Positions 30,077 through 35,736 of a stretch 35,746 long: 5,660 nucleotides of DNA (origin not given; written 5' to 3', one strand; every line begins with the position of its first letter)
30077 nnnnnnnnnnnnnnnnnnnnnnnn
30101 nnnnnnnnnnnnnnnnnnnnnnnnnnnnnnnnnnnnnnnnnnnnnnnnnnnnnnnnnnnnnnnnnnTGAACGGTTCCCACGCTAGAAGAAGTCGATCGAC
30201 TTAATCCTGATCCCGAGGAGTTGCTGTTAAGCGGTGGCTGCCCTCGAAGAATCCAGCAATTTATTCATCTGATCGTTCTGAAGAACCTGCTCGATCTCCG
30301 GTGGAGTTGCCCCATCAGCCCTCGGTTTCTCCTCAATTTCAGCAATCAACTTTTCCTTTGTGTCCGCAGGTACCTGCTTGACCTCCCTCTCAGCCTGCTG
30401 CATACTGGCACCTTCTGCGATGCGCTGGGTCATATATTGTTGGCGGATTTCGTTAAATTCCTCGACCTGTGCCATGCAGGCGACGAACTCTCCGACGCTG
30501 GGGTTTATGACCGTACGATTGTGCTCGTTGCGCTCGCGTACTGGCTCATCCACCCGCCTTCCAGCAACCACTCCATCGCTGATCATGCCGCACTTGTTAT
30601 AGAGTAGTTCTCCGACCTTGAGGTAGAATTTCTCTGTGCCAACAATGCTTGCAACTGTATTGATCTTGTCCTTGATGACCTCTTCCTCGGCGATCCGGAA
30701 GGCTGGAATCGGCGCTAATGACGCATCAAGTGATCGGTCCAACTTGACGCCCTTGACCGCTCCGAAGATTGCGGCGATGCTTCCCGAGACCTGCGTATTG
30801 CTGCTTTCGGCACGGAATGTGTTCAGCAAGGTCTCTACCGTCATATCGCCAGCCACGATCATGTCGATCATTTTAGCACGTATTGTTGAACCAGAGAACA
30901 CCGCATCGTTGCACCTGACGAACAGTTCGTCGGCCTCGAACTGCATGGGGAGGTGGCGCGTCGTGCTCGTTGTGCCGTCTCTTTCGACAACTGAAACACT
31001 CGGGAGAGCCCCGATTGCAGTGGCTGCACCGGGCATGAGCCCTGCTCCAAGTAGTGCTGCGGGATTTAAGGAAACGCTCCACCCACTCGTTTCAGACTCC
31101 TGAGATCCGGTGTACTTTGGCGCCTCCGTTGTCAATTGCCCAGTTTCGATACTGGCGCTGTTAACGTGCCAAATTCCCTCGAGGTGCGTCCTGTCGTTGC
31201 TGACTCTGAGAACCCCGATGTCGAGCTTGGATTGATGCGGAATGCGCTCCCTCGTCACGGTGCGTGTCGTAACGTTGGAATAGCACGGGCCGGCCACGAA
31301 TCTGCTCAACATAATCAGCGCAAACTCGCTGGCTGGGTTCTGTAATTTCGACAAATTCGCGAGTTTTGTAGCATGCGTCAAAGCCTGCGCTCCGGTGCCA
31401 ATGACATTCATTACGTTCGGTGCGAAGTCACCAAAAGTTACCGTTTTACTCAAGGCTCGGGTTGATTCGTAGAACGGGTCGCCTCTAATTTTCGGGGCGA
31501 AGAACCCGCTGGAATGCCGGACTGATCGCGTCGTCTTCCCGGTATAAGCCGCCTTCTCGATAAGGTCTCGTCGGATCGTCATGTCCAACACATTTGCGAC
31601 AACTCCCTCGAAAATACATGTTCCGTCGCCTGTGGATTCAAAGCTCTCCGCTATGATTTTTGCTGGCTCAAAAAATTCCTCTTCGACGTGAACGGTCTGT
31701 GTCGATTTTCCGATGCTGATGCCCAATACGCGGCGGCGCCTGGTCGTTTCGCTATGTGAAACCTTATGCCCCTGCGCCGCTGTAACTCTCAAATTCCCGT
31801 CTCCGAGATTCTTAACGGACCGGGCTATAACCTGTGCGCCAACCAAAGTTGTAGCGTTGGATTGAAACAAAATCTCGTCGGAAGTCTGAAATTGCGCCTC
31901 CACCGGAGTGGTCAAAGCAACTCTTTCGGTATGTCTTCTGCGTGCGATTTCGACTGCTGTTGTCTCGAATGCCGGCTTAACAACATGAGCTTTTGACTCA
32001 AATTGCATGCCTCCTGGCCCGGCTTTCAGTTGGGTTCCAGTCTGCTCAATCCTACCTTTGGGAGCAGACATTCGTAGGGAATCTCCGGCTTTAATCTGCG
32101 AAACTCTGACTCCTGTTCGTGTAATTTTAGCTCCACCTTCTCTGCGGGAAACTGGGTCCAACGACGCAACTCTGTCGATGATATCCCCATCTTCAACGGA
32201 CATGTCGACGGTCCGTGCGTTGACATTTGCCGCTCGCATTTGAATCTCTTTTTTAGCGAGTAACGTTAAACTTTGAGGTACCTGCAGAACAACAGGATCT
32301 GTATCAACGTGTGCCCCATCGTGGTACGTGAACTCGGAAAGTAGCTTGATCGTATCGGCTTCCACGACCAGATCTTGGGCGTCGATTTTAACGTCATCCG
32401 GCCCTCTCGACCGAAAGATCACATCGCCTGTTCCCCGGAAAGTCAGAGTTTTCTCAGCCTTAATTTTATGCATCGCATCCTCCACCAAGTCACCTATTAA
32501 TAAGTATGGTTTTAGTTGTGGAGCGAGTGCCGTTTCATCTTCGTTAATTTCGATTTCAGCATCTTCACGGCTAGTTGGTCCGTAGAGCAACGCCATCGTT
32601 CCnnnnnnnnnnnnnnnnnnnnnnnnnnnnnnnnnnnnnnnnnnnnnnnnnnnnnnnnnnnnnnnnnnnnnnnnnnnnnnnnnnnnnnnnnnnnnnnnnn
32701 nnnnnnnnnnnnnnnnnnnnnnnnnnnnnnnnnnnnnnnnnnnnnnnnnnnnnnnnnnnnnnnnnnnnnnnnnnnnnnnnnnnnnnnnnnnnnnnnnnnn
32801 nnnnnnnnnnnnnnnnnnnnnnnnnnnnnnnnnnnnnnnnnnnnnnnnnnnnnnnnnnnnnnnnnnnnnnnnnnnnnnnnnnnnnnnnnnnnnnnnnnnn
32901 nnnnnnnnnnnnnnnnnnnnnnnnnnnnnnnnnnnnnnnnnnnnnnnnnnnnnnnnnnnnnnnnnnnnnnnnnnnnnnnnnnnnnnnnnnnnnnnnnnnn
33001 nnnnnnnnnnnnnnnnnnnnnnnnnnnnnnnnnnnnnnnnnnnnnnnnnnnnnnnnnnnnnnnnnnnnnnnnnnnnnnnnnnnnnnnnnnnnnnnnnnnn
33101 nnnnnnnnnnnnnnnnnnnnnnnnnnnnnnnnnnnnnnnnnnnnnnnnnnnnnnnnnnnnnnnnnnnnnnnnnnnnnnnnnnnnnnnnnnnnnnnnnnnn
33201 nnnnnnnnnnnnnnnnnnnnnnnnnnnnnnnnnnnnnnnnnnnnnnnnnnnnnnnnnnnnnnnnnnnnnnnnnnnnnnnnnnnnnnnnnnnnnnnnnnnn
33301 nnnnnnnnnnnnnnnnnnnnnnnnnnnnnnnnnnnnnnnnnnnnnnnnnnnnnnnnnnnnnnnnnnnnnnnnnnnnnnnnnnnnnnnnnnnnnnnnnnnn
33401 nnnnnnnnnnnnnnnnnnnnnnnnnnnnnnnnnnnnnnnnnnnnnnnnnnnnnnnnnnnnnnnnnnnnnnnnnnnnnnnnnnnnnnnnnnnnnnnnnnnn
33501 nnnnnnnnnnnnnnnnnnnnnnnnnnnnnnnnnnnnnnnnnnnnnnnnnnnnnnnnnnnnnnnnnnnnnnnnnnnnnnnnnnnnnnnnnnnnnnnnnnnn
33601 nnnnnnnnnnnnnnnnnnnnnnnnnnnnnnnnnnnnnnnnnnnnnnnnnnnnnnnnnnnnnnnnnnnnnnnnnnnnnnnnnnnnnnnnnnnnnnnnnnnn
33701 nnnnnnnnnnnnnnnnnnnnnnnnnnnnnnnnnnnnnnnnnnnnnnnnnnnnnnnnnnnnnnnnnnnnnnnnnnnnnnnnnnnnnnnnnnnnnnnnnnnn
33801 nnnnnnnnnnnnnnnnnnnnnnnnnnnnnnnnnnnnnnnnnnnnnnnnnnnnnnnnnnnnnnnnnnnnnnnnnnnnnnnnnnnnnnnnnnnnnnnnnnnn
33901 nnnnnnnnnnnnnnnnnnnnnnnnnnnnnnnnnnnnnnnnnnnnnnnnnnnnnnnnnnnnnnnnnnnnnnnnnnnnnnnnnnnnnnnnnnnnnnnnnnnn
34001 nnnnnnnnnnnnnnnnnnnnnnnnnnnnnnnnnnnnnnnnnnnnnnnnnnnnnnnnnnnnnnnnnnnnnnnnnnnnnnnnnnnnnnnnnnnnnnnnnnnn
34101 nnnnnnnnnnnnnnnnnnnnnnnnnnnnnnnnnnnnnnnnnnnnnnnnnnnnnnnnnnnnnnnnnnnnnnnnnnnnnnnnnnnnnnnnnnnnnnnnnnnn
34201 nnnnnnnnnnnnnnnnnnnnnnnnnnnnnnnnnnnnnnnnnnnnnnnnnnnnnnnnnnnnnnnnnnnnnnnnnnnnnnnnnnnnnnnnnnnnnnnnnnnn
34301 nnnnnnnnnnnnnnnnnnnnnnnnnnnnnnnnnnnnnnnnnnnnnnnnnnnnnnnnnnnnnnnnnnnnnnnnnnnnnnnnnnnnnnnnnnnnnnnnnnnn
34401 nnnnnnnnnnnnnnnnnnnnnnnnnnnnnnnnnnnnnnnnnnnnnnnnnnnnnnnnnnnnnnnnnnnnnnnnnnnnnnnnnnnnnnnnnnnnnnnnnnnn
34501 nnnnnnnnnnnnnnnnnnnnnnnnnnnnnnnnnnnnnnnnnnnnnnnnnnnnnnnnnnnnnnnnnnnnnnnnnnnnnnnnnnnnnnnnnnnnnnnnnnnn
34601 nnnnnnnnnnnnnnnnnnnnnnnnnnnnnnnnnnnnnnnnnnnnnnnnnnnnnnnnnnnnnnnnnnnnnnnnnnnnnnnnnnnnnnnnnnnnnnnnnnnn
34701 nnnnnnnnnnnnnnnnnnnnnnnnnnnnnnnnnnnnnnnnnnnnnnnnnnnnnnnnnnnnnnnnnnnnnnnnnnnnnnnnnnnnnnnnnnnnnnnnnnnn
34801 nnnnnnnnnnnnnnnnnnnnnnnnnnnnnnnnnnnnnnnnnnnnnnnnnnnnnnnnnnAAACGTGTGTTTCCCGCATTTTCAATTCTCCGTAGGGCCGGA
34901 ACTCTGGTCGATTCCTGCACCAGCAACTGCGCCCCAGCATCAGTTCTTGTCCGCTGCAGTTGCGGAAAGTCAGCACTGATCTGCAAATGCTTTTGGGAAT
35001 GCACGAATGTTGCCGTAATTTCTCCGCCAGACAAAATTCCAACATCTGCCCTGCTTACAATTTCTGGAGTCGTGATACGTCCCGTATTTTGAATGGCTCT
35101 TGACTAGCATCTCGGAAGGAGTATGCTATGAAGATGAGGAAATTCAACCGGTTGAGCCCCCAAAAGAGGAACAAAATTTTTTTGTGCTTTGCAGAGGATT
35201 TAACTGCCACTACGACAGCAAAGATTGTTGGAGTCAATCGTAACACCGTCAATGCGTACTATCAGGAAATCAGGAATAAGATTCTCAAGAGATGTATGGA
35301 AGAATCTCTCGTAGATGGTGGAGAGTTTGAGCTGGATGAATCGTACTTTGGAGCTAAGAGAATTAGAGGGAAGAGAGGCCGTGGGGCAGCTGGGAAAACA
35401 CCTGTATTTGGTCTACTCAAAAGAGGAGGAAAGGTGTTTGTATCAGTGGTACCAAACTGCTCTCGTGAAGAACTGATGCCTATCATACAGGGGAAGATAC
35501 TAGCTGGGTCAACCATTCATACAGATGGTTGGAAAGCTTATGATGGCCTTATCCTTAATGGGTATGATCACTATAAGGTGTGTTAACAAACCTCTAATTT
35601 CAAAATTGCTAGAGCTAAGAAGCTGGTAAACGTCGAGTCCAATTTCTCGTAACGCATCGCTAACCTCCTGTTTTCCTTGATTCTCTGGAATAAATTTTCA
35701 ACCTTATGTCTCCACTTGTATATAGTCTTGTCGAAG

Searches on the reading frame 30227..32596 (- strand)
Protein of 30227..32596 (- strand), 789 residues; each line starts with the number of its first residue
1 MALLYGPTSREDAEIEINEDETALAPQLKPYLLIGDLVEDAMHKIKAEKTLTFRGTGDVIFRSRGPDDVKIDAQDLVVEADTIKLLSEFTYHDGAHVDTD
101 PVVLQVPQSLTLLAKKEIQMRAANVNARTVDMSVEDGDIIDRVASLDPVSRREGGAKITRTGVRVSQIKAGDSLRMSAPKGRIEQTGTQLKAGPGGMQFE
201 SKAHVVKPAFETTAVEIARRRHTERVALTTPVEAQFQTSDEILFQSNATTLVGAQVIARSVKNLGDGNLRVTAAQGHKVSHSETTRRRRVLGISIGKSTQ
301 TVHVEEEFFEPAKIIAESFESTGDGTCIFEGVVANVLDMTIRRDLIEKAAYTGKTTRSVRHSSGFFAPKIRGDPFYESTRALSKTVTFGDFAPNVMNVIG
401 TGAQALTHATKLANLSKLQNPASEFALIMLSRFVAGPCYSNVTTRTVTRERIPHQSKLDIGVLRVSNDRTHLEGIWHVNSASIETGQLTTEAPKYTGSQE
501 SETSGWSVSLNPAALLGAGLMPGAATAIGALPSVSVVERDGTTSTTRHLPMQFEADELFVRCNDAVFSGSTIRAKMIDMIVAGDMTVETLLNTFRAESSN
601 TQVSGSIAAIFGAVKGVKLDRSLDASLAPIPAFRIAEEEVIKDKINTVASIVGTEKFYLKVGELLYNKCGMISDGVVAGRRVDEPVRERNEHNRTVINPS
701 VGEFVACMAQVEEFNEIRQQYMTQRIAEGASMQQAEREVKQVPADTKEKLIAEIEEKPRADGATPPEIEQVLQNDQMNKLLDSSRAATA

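Call 12: search_protein_families(library=pfam, proteins=[window:30227-32596:-], max_evalue=0.01)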
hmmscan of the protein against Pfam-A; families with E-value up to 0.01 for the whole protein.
window:30227-32596:- (789 aa): 1 family
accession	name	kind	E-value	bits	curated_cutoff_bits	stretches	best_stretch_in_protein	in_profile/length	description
PF13332.12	Fil_haemagg_2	-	1.4e-12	48.5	22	1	499-602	65-169/170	Hemagglutinin repeat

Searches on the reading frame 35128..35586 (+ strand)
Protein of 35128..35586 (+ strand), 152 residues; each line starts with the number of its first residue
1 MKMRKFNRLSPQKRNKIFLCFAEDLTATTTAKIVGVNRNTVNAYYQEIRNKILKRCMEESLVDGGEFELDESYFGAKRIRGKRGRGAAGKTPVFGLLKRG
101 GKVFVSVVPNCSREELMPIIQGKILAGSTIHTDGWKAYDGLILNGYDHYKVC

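Call 12: search_protein_families(library=pfam, proteins=[window:35128-35586:+], max_evalue=0.01)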
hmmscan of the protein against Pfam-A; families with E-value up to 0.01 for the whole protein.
window:35128-35586:+ (152 aa): 2 families
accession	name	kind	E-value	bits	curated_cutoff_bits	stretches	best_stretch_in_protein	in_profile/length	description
PF12762.13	DDE_Tnp_IS1595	-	1.6e-20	74.1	27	1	65-151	4-101/153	ISXO2-like transposase domain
PF08281.18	Sigma70_r4_2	-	5.2e-05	23.2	25.7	1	6-51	8-53/54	Sigma-70, region 4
